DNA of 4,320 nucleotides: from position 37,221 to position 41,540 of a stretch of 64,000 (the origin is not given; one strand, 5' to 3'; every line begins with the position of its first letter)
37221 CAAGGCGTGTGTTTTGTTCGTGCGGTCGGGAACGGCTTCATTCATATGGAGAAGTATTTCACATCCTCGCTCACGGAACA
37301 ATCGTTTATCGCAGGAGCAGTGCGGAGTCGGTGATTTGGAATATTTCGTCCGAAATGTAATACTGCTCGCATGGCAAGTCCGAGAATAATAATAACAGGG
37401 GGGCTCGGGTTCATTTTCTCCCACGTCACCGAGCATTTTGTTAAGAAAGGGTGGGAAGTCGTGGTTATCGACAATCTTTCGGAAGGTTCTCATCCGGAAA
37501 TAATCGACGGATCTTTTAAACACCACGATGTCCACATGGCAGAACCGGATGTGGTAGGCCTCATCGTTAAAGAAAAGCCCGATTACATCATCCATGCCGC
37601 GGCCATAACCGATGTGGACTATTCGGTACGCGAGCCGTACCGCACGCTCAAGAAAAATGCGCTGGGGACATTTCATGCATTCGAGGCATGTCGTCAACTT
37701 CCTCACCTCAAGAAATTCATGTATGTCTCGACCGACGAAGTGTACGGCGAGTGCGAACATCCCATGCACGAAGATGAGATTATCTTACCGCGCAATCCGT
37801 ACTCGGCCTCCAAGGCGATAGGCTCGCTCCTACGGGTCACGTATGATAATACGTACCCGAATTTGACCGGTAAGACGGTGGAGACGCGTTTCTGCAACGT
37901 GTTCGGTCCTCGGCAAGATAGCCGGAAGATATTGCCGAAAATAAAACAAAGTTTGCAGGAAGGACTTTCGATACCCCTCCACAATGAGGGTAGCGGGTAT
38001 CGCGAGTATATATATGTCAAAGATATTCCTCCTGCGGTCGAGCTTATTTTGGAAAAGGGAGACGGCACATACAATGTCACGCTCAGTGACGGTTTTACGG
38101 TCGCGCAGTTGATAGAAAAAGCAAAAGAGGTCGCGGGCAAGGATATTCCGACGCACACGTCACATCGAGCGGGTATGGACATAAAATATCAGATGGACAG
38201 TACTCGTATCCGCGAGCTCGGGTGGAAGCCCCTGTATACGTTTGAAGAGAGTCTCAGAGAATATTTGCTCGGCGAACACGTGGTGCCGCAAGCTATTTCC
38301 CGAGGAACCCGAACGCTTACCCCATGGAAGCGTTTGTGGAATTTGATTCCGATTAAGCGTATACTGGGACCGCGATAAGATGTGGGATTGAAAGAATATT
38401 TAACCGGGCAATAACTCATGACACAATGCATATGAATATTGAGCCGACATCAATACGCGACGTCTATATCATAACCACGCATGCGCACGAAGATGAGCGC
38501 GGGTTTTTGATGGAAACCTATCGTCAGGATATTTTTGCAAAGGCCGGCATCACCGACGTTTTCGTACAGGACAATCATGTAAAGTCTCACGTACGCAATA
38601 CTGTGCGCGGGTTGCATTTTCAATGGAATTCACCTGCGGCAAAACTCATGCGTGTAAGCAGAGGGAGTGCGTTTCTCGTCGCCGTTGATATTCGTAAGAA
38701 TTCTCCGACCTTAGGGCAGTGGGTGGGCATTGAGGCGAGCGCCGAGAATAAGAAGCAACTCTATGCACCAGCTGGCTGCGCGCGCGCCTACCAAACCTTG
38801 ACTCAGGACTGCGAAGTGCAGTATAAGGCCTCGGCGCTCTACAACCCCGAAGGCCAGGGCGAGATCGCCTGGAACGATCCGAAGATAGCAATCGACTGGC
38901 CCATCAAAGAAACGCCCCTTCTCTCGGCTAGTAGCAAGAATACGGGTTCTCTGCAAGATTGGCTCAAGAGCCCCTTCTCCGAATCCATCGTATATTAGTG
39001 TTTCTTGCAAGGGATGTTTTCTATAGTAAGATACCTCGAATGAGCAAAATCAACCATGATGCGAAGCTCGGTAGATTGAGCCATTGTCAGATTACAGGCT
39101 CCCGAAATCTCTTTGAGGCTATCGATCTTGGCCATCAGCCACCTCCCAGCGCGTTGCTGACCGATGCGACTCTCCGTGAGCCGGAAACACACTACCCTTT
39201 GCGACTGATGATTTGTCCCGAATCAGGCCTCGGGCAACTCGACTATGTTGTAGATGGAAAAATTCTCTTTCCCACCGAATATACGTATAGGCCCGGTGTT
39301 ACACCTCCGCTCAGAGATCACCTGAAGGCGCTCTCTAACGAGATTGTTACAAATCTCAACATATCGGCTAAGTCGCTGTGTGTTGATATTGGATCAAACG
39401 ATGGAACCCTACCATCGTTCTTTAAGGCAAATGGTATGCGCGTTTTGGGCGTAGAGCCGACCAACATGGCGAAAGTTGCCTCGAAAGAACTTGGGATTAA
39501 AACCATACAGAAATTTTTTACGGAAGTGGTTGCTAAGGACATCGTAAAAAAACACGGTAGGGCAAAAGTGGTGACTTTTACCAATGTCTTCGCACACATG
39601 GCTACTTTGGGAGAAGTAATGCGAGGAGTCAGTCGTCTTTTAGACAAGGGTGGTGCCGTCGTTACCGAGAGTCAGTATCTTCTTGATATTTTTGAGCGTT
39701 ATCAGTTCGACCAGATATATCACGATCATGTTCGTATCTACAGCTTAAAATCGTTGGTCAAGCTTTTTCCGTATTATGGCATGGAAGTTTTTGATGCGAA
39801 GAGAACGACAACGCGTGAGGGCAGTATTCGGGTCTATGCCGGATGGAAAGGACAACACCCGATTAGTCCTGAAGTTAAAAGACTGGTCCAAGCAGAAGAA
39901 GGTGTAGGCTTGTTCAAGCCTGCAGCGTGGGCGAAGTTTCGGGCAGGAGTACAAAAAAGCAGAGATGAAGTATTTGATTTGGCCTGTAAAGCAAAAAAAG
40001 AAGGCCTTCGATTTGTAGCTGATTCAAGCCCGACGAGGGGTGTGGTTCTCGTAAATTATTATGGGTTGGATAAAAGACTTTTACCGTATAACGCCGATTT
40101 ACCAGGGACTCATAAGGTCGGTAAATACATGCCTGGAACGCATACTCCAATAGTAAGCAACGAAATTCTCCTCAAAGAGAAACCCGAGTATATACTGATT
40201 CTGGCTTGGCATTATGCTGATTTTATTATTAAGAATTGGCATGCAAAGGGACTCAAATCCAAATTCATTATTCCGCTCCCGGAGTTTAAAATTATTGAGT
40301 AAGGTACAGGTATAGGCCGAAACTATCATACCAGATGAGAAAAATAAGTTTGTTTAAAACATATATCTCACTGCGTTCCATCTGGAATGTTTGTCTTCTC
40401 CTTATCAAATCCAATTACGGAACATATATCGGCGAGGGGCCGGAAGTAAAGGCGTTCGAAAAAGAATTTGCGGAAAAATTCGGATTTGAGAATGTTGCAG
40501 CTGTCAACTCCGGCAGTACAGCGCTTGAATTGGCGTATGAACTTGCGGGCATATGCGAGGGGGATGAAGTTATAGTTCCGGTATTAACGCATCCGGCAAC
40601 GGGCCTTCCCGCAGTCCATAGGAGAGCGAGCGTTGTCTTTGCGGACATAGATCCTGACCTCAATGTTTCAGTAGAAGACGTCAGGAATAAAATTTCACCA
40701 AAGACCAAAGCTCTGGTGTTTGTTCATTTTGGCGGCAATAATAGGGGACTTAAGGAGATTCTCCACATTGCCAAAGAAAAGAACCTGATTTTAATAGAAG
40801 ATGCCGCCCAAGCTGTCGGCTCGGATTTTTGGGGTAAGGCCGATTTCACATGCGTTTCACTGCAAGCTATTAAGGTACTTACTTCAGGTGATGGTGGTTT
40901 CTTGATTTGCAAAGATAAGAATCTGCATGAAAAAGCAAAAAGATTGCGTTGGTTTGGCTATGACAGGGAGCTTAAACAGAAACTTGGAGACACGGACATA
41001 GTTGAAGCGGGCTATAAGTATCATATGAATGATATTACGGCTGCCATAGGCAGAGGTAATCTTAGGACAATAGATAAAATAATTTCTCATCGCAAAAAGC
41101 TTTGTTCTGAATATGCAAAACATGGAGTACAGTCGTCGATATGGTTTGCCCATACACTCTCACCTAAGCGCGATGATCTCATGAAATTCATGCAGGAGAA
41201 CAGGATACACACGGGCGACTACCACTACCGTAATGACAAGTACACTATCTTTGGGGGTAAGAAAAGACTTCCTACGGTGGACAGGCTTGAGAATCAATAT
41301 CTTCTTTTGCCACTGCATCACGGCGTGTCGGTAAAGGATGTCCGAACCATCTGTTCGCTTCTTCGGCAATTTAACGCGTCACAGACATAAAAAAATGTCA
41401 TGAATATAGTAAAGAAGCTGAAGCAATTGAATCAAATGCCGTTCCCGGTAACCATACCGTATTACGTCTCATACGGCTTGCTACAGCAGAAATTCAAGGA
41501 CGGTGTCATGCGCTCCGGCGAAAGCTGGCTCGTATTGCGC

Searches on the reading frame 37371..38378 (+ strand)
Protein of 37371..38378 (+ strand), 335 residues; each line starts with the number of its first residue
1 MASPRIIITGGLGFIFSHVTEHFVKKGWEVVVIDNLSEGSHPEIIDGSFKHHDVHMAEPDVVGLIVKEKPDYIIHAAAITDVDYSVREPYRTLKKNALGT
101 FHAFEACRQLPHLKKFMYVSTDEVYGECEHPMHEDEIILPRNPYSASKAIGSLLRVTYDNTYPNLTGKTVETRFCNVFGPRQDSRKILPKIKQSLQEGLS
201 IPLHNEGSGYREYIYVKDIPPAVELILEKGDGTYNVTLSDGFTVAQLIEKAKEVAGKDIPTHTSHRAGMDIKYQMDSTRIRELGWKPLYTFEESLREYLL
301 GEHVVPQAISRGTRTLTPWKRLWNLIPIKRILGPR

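Call 19: search_protein_families(library=ncbifam, proteins=[window:37371-38378:+], max_evalue=0.00001)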
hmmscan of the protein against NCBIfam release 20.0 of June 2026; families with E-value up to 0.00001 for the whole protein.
window:37371-38378:+ (335 aa): 16 families
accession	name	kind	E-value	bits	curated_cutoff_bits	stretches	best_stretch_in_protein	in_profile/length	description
TIGR01181.1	dTDP_gluc_dehyt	equivalog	1.6e-55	188.5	365.1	1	5-297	1-306/321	dTDP-glucose 4,6-dehydratase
TIGR01179.1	galE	equivalog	5.3e-38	130.7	262.3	2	5-183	1-182/332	UDP-glucose 4-epimerase GalE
NF007490.0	PRK10084.1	subfamily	3.5e-29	101.9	649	1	5-297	2-329/361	dTDP-glucose 4,6-dehydratase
NF007582.0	PRK10217.1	equivalog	1.2e-26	93.7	698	1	5-297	3-326/355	dTDP-glucose 4,6-dehydratase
TIGR04180.1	EDH_00030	hypoth_equivalog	6.9e-26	91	475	1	6-280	1-269/297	NAD-dependent 4,6-dehydratase LegB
TIGR02197.1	heptose_epim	equivalog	2.3e-22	79.6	274.6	1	6-299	1-310/316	ADP-glyceromanno-heptose 6-epimerase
TIGR02622.1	CDP_4_6_dhtase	equivalog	1.3e-18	67.2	278.45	1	5-206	6-221/352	CDP-glucose 4,6-dehydratase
TIGR01214.1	rmlD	equivalog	1e-16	60.9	224.05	1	5-153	1-133/285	dTDP-4-dehydrorhamnose reductase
NF007956.0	PRK10675.1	subfamily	2.3e-16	59.8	394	1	5-150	2-155/338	UDP-glucose 4-epimerase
NF011728.1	PRK15181.1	equivalog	7.8e-14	51.4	760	1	2-223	14-245/348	Vi polysaccharide biosynthesis UDP-N-acetylglucosaminuronic acid C-4 epimerase TviC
NF043036.1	ErythonDh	equivalog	1.1e-12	47.8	325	1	5-158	2-163/321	D-erythronate dehydrogenase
TIGR01472.1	gmd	equivalog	7.6e-12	45.1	415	1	36-261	45-274/342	GDP-mannose 4,6-dehydratase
NF008360.0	PRK11150.1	equivalog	1.3e-08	34.4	452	1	6-299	2-303/310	ADP-glyceromanno-heptose 6-epimerase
NF042422.1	oxyalk_red_OleD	equivalog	3.1e-08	33.4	580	1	5-197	2-186/329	2-alkyl-3-oxoalkanoate reductase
NF008872.0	PRK11908.1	equivalog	8.2e-08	31.7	294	1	5-233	3-243/349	bifunctional UDP-4-keto-pentose/UDP-xylose synthase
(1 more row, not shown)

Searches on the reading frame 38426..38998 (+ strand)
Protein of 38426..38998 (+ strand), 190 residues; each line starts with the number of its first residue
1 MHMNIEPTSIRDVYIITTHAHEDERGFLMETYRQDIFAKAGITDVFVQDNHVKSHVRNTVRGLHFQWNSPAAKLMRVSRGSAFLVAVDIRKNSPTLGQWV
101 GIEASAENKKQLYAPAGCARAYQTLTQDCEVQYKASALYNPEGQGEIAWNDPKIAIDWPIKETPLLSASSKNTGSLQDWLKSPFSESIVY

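Call 19: search_protein_families(library=ncbifam, proteins=[window:38426-38998:+], max_evalue=0.00001)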
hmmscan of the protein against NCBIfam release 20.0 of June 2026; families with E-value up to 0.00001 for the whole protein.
window:38426-38998:+ (190 aa): 1 family
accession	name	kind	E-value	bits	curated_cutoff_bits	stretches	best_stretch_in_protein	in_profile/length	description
TIGR01221.1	rmlC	equivalog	6e-58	195.5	155.75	1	5-177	2-173/176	dTDP-4-dehydrorhamnose 3,5-epimerase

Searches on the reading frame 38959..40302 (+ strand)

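Call 19: search_protein_families(library=ncbifam, proteins=[window:38959-40302:+], max_evalue=0.00001)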
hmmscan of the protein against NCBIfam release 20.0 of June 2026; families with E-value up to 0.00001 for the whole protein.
window:38959-40302:+ (447 aa): 0 families

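Call 79: search_protein_families(library=pfam, proteins=[window:38959-40302:+], max_evalue=0.001)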
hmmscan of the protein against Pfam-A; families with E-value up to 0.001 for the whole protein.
window:38959-40302:+ (447 aa): 5 families
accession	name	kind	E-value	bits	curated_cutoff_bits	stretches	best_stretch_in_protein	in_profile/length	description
PF08484.17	Methyltransf_14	-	4.2e-35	121.4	23.5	1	287-441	4-160/160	C-methyltransferase C-terminal domain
PF08421.16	Methyltransf_13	-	5.6e-15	55.7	31.3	1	43-104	1-62/62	Putative zinc binding domain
PF13489.12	Methyltransf_23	-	2.3e-12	47.4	27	1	137-277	22-161/164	Methyltransferase domain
PF08242.18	Methyltransf_12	-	3.1e-06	28.3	30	1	142-233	1-97/98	Methyltransferase domain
PF08241.18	Methyltransf_11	-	4e-05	24.6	21.2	1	142-235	1-94/95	Methyltransferase domain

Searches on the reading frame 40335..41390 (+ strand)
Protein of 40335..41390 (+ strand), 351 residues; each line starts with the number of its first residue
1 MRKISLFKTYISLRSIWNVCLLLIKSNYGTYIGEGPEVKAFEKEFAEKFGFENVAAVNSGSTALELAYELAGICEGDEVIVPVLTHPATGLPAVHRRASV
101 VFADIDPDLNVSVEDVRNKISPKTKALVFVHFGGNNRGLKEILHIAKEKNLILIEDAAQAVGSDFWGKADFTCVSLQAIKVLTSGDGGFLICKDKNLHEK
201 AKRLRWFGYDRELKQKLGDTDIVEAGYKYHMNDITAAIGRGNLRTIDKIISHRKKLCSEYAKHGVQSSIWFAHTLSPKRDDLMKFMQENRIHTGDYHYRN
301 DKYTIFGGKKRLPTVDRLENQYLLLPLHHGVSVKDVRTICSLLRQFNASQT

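Call 19: search_protein_families(library=ncbifam, proteins=[window:40335-41390:+], max_evalue=0.00001)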
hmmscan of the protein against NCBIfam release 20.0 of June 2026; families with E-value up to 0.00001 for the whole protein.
window:40335-41390:+ (351 aa): 10 families
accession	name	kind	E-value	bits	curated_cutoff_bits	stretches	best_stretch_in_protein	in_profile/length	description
TIGR03588.1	PseC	equivalog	1.9e-46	158.7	423.5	1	30-266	24-278/380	UDP-4-amino-4,6-dideoxy-N-acetyl-beta-L-altrosamine transaminase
NF008687.0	PRK11706.1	equivalog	1.4e-44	152.4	375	1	29-262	24-265/375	dTDP-4-amino-4,6-dideoxygalactose transaminase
NF008658.2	PRK11658.1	equivalog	2e-44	151.8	631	1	30-264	27-271/379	UDP-4-amino-4-deoxy-L-arabinose aminotransferase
TIGR04181.1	NHT_00031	hypoth_equivalog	5.8e-39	134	420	1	34-263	28-275/359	LegC family aminotransferase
TIGR02379.1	ECA_wecE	subfamily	2.1e-33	115.6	434.85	1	30-262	25-266/376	dTDP-4-amino-4,6-dideoxy-D-glucose transaminase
TIGR04427.1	PLP_DesI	equivalog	8e-32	110.8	650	1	34-263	50-276/390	dTDP-4-dehydro-6-deoxyglucose aminotransferase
NF011936.0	PRK15407.1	equivalog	1.2e-29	103.3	423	1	23-210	52-253/440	lipopolysaccharide biosynthesis protein RfbH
TIGR01977.1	am_tr_V_EF2568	hypoth_equivalog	1.3e-07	31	377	1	28-163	36-180/376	cysteine desulfurase family protein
TIGR01979.1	sufS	subfamily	6e-06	25.4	475.1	1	67-164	99-203/403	SufS family cysteine desulfurase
NF006230.0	PRK08363.1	equivalog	7.8e-06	24.9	534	0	52-156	94-205/398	alanine aminotransferase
